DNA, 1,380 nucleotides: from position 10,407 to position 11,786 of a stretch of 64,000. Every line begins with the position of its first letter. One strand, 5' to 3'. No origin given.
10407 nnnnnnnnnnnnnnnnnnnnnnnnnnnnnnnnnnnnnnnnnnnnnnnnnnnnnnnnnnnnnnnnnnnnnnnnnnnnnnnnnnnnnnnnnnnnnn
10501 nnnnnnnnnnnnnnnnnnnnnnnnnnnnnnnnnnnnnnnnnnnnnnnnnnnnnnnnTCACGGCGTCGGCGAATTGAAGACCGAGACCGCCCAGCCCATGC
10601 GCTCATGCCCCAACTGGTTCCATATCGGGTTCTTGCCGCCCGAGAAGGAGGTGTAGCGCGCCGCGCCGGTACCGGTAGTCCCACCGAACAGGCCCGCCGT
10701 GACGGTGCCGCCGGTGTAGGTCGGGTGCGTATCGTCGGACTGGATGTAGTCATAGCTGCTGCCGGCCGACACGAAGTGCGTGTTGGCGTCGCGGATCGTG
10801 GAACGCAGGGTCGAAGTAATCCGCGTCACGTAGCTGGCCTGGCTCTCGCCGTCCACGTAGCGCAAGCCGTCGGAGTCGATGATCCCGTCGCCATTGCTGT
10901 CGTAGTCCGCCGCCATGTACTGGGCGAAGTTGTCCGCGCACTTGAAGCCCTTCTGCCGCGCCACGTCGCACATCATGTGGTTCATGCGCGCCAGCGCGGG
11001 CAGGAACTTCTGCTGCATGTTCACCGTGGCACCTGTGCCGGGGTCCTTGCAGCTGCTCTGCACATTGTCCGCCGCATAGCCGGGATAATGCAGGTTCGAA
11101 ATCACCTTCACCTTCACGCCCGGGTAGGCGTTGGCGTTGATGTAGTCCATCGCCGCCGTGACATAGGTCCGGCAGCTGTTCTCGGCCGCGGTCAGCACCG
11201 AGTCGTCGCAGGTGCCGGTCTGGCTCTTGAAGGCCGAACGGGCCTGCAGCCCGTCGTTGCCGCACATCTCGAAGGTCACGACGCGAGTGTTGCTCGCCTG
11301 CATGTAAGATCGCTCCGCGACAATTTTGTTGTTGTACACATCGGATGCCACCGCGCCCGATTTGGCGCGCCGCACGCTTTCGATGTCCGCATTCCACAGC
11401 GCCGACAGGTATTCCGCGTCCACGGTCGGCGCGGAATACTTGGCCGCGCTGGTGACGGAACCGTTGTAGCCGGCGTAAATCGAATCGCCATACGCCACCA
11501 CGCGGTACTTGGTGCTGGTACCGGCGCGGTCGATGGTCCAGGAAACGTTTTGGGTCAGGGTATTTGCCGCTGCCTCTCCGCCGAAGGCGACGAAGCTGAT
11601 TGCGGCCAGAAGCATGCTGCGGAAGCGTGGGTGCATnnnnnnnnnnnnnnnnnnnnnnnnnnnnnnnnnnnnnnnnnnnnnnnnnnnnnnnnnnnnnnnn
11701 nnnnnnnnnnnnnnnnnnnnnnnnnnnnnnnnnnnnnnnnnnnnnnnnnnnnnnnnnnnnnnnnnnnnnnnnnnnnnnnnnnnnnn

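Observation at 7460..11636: Three-gene module: secreted SGNH hydrolase, unknown membrane-anchored protein, atypical Lnt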

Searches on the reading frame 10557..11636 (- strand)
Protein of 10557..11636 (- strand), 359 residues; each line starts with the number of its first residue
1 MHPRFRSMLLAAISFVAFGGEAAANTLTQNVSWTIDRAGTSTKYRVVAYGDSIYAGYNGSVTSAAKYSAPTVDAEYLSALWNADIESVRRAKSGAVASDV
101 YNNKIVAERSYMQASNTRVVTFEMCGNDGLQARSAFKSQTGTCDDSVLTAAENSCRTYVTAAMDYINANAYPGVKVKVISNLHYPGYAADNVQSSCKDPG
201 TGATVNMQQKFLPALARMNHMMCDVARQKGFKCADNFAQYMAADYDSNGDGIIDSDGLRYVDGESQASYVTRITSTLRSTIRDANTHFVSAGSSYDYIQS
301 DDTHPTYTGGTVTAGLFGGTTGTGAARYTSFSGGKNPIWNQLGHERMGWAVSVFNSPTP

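Call 3: search_protein_families(library=pfam, proteins=[window:10557-11636:-], max_evalue=0.1)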
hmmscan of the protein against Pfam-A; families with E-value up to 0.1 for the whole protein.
window:10557-11636:- (359 aa): 2 families
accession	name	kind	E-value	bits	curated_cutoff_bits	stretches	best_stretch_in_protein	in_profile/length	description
PF13472.12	Lipase_GDSL_2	-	1.3e-06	29.4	32.9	1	48-243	1-155/178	GDSL-like Lipase/Acylhydrolase family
PF00657.28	Lipase_GDSL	-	0.00023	21.8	23.6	1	46-236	1-173/208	GDSL-like Lipase/Acylhydrolase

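Call 4: search_protein_families(library=ncbifam, proteins=[window:10557-11636:-], max_evalue=0.1)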
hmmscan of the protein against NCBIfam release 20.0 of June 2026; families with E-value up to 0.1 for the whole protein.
window:10557-11636:- (359 aa): 1 family
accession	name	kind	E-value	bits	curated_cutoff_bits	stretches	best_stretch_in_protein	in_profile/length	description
NF002462.1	PRK01678.1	exception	0.0039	17.3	86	0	276-311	24-62/80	type B 50S ribosomal protein L31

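Call 15: find_homologous_proteins(query=window:10557-11636:-)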
Query window:10557-11636:- (359 aa): 2851 proteins with E <= 0.001 among 7382 candidates; the best 120 are listed.
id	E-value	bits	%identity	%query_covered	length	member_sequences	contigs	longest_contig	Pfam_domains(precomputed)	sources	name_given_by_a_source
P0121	1.1e-225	766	94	100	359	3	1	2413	PF13472.13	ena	-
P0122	3.2e-218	742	91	100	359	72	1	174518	-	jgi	-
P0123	2.7e-210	716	87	100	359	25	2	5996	-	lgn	-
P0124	9.6e-209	711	87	100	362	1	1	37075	-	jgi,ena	-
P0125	1.0e-207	707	86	100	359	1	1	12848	-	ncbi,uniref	ncbi:SGNH/GDSL hydrolase family protein [Pseudoduganella sp.]|uniref:SGNH/GDSL hydrolase family prot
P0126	4.5e-206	702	85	100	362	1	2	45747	PF13472.13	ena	-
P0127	2.7e-204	696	89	93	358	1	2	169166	-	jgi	jgi:lysophospholipase L1-like esterase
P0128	4.1e-204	695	86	100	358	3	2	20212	-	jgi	jgi:lysophospholipase L1-like esterase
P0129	1.2e-203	694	88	93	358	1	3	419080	-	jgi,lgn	jgi:lysophospholipase L1-like esterase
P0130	1.5e-203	694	88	93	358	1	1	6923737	-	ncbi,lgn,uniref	ncbi:SGNH/GDSL hydrolase family protein [Pseudoduganella sp. UC29_71]|uniref:SGNH/GDSL hydrolase fam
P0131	2.7e-203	693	86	100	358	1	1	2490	PF13472.13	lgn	-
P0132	9.9e-203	691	85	100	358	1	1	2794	PF13472.13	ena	-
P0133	2.5e-202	690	86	100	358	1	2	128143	PF13472.13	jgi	-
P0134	6.0e-202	688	84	100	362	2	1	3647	-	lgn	-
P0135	7.1e-202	688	88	94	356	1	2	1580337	-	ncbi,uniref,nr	ncbi:hypothetical protein GCM10027277_01510 [Pseudoduganella ginsengisoli]|uniref:SGNH/GDSL hydrolas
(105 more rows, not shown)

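Call 17: find_related_loci(query=window:10557-11636:-, collection=genome_contigs, flank=7000)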
Query window:10557-11636:- (359 aa) in genome_contigs; peptide patterns used: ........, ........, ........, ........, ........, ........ (x = any residue, [..] = any of these).
541 stretches matched a pattern; 516 encode a relative of the query (tblastn E <= 1e-3); the best 80 are kept; 80 distinct loci.
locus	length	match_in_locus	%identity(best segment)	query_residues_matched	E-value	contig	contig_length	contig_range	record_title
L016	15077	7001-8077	92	1-359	0e+0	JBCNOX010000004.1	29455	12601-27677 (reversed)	MAG: Pseudoduganella sp. isolate SMAGNO138 Contig4, whole genome shotgun sequence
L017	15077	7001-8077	91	1-359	0e+0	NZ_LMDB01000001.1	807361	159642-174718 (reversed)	Duganella sp. Root336D2 contig_1, whole genome shotgun sequence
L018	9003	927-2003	88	1-359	0e+0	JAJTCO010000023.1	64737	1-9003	MAG: Pseudoduganella sp. isolate C_No_T20_C_bin.1 scaffold_485, whole genome shotgun sequence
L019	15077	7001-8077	92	1-359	0e+0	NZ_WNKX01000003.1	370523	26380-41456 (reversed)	Massilia eburnea strain JCM 31587 NODE_3_length_370523_cov_37.291628_3, whole genome shotgun sequence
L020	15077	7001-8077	91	1-359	0e+0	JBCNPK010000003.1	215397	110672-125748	MAG: Pseudoduganella sp. isolate SMAGNO151 Contig3, whole genome shotgun sequence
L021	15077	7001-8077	92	1-359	0e+0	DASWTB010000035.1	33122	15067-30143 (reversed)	MAG TPA_asm: Pseudoduganella sp. isolate SMAG_U3564 k141_566767, whole genome shotgun sequence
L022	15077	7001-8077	90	1-359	0e+0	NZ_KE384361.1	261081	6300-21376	Pseudoduganella violaceinigra DSM 15887 H597DRAFT_scaffold00012.12, whole genome shotgun sequence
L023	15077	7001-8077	86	1-359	0e+0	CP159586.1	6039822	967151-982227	Massilia sp. SR12 chromosome, complete genome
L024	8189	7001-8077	86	1-359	0e+0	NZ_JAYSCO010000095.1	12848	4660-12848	MAG: Pseudoduganella sp. isolate ZZ2_ZZA245_bin.3 NODE_3960_length_12848_cov_14.059642, whole genome shotgun sequence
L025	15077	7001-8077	89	1-359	0e+0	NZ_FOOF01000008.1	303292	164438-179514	Duganella sp. CF458, whole genome shotgun sequence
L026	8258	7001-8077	87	1-359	0e+0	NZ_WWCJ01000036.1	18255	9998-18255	Pseudoduganella guangdongensis strain DS3 NODE_36_length_18255_cov_22.425143_36, whole genome shotgun sequence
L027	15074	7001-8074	83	2-359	0e+0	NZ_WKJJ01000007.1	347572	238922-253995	Pseudoduganella rivuli strain FT92W NODE_7_length_347572_cov_19.405751_7, whole genome shotgun sequence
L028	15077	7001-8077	83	1-359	0e+0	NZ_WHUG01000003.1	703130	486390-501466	Rugamonas aquatica strain FT29W NODE_3_length_703130_cov_23.690479_3, whole genome shotgun sequence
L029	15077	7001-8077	83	1-359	0e+0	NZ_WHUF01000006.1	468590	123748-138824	Rugamonas rivuli strain FT103W NODE_6_length_468590_cov_28.430536_6, whole genome shotgun sequence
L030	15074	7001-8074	84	1-359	0e+0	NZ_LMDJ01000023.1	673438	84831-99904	Massilia sp. Root351 contig_3, whole genome shotgun sequence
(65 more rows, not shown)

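Call 40: search_solved_structures(query=window:10557-11636:-, max_evalue=10, show_alignments=2)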
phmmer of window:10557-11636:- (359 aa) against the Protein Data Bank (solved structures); distinct sequences matched with E-value up to 10: 1.
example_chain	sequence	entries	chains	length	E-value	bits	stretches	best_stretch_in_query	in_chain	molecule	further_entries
9k9w_a9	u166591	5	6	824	0.0028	20.4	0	220-270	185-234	Glr1262 protein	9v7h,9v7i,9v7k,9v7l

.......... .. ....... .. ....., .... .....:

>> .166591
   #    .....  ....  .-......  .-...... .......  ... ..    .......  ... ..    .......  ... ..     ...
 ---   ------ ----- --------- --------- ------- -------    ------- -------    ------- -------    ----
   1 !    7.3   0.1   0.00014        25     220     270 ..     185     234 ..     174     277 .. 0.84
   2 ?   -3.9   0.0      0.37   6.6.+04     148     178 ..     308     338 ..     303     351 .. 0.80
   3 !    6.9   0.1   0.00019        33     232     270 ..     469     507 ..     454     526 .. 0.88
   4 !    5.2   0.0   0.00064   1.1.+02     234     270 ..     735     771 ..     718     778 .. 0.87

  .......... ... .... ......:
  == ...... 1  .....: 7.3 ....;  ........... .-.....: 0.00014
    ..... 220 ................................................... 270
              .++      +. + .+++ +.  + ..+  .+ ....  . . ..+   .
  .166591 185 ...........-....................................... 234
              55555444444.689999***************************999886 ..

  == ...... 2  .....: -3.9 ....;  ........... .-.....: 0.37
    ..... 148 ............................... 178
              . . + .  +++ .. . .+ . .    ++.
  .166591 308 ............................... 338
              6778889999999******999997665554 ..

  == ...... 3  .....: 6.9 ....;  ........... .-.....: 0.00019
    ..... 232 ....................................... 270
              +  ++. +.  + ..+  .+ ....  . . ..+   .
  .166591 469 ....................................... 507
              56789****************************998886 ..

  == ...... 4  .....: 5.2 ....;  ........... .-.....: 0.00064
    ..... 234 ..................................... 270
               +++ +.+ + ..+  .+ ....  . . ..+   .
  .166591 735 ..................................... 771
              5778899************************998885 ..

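Call 44: search_protein_families(library=padloc, proteins=[window:10557-11636:-], max_evalue=0.1)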
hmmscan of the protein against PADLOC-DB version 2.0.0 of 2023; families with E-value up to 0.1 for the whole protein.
window:10557-11636:- (359 aa): 0 families

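Call 79: search_solved_structures(query=A4, max_evalue=10, show_alignments=2)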
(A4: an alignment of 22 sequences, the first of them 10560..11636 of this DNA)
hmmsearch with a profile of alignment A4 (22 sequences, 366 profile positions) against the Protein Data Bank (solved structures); distinct sequences matched with E-value up to 10: 3.
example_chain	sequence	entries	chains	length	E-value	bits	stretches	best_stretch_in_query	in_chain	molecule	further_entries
9k9w_a9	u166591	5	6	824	0.026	16.6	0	237-274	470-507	Glr1262 protein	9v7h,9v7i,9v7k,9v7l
6nkd_A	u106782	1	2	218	0.44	12.6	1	82-172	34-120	Lip_vut3, C2L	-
4u5a_A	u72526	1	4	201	1.2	11.2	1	274-307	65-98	Sporozoite microneme protein essential for cell traversal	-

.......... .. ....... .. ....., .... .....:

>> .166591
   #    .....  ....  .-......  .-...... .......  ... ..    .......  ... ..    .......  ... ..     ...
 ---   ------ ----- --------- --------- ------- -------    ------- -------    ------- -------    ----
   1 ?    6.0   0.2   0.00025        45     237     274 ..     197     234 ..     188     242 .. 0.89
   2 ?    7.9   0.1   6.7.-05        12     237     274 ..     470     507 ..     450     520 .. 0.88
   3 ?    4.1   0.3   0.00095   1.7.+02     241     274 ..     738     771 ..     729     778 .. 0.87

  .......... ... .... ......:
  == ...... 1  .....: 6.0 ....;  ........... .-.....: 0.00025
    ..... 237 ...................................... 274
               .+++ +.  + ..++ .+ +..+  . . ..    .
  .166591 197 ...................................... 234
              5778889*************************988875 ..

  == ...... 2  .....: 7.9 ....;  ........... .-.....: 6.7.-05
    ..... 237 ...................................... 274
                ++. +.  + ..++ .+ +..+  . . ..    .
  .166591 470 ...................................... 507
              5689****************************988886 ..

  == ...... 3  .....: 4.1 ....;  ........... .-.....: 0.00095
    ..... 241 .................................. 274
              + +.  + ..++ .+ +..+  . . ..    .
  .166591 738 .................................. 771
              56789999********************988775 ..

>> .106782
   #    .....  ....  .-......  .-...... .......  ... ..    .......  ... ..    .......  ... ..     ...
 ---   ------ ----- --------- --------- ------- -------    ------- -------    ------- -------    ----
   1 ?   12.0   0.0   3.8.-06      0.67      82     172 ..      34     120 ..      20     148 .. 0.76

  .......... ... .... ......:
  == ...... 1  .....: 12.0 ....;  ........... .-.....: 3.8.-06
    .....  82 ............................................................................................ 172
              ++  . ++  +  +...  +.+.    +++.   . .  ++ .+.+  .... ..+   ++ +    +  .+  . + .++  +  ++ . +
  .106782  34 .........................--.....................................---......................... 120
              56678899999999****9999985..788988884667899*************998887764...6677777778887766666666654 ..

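Call 93: search_dna_similar(query=window:10557-11636:-, collection=plasmids, mode=protein, max_evalue=1e-20, max_rows=10)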
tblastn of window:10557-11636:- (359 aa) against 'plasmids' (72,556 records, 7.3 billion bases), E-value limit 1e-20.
No match.
